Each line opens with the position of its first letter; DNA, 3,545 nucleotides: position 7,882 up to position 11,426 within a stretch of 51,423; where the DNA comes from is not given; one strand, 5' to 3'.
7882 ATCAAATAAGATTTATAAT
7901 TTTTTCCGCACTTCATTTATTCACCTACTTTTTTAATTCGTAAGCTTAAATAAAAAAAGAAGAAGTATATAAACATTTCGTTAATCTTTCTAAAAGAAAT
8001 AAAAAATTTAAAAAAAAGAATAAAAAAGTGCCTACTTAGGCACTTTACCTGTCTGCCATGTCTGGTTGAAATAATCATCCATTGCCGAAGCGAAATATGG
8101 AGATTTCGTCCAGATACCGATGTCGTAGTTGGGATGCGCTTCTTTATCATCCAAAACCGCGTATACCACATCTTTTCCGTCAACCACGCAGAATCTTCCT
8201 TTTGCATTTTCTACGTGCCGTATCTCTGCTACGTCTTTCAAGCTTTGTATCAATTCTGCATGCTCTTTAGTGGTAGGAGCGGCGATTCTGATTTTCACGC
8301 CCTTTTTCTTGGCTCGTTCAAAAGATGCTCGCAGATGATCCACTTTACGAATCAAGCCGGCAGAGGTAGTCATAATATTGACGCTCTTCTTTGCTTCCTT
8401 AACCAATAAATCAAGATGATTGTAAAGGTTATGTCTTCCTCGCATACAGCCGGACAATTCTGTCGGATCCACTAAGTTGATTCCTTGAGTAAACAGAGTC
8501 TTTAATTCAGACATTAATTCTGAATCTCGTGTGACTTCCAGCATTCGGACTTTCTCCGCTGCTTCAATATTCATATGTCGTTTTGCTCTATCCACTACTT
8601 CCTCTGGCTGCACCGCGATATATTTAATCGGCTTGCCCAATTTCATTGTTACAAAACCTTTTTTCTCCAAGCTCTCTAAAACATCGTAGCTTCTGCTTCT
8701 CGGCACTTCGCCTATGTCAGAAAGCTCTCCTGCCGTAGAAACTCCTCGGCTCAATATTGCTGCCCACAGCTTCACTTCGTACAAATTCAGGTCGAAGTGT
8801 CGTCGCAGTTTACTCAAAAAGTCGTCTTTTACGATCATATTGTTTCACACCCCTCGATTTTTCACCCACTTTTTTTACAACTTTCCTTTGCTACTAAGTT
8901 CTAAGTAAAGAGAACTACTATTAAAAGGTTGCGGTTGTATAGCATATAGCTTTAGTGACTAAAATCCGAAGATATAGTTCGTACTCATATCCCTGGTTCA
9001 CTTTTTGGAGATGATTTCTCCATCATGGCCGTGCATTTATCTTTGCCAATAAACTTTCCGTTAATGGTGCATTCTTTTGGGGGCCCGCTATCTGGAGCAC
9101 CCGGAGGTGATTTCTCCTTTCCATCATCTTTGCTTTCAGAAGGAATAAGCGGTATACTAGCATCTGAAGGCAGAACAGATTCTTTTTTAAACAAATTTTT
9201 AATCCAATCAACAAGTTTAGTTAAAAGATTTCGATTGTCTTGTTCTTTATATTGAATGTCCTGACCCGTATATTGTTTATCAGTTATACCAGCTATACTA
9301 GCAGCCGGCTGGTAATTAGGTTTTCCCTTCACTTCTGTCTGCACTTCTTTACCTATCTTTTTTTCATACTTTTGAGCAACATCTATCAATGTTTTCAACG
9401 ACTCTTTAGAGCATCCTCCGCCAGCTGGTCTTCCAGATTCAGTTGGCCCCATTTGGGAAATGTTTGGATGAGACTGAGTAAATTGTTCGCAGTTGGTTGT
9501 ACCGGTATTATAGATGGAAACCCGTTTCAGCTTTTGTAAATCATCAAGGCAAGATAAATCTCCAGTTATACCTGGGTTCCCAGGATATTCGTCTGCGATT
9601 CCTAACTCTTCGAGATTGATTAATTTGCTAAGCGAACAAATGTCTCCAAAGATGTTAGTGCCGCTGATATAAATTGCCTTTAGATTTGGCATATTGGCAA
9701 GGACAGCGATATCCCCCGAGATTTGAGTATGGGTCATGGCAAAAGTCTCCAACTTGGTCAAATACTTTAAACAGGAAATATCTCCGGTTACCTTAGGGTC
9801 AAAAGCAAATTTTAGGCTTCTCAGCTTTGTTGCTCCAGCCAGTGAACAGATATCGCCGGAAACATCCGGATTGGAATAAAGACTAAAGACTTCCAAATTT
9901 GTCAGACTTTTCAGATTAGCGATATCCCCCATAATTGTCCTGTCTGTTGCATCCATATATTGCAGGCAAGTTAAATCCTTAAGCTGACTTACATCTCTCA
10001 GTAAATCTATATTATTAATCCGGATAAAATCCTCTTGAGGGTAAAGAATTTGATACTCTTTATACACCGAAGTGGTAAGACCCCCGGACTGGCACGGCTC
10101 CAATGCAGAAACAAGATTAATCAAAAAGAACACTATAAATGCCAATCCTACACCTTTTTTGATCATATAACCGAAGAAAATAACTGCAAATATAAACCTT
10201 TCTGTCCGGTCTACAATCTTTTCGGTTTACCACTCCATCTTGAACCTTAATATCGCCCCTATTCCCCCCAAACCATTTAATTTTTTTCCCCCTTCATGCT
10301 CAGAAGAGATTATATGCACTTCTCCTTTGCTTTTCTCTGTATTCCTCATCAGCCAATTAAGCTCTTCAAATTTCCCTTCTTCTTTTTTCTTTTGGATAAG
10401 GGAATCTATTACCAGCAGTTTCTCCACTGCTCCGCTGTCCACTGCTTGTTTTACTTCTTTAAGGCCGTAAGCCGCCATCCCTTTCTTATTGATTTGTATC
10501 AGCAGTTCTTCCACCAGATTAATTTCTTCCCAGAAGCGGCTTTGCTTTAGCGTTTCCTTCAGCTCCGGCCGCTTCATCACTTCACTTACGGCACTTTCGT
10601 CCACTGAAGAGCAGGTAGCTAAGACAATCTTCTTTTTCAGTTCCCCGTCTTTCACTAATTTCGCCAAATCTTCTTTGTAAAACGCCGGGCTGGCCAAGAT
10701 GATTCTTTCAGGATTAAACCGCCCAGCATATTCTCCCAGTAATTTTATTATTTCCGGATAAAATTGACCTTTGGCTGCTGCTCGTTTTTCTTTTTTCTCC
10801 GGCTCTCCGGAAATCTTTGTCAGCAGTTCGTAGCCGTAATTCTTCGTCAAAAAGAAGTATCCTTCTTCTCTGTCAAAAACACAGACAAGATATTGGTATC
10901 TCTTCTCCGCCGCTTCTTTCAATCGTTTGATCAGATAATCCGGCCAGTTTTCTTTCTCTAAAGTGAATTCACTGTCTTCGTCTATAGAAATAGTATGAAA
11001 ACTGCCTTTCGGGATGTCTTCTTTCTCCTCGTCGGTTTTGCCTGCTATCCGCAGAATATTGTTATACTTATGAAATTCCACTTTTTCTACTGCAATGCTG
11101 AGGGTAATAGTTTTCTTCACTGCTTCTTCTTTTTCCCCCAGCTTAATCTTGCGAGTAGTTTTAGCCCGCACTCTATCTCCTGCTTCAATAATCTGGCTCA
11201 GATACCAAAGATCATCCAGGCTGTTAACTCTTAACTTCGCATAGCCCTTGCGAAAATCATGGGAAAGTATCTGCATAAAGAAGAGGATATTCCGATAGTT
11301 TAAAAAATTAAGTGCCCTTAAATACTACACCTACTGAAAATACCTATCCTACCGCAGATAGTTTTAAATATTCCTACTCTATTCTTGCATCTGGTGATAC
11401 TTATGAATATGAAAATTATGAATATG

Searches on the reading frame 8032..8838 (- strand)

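Call 32: search_protein_families(library=pfam, proteins=[window:8032-8838:-], max_evalue=0.001)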
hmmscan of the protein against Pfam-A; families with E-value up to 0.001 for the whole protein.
window:8032-8838:- (268 aa): 4 families
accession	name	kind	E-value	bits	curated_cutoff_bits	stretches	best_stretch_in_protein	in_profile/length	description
PF01978.25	TrmB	-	1.3e-17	63.8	25.6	1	11-79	1-68/68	Sugar-specific transcriptional regulator TrmB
PF11495.14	Regulator_TrmB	-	2.7e-07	30.5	22.2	1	132-266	5-134/233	Archaeal transcriptional regulator TrmB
PF13091.12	PLDc_2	-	0.00011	22.5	27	1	146-261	5-132/132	PLD-like domain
PF24217.1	DUF7436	-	0.00089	19.7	34.2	0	190-263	77-149/153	Family of unknown function (DUF7436)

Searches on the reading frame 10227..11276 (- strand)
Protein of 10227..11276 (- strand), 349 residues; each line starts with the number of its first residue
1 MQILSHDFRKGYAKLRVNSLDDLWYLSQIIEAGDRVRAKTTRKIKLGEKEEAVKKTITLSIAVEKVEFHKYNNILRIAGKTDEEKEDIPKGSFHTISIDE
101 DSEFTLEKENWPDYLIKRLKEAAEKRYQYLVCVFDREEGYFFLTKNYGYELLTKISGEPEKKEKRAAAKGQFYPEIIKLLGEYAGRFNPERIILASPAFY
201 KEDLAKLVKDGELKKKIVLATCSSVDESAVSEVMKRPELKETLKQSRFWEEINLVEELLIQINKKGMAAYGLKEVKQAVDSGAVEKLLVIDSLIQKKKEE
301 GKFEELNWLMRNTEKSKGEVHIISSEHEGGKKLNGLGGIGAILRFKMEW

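Call 32: search_protein_families(library=pfam, proteins=[window:10227-11276:-], max_evalue=0.001)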
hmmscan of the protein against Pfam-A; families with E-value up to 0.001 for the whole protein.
window:10227-11276:- (349 aa): 3 families
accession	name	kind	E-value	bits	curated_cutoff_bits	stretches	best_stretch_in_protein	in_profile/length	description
PF03463.20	eRF1_1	-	2e-32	112.2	23.8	1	1-122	1-122/123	eRF1 domain 1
PF03465.20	eRF1_3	-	2.1e-27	96.1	25.8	1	249-347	2-106/106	eRF1 domain 3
PF03464.20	eRF1_2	-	0.00014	22.6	27.1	1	131-243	4-131/133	eRF1 domain 2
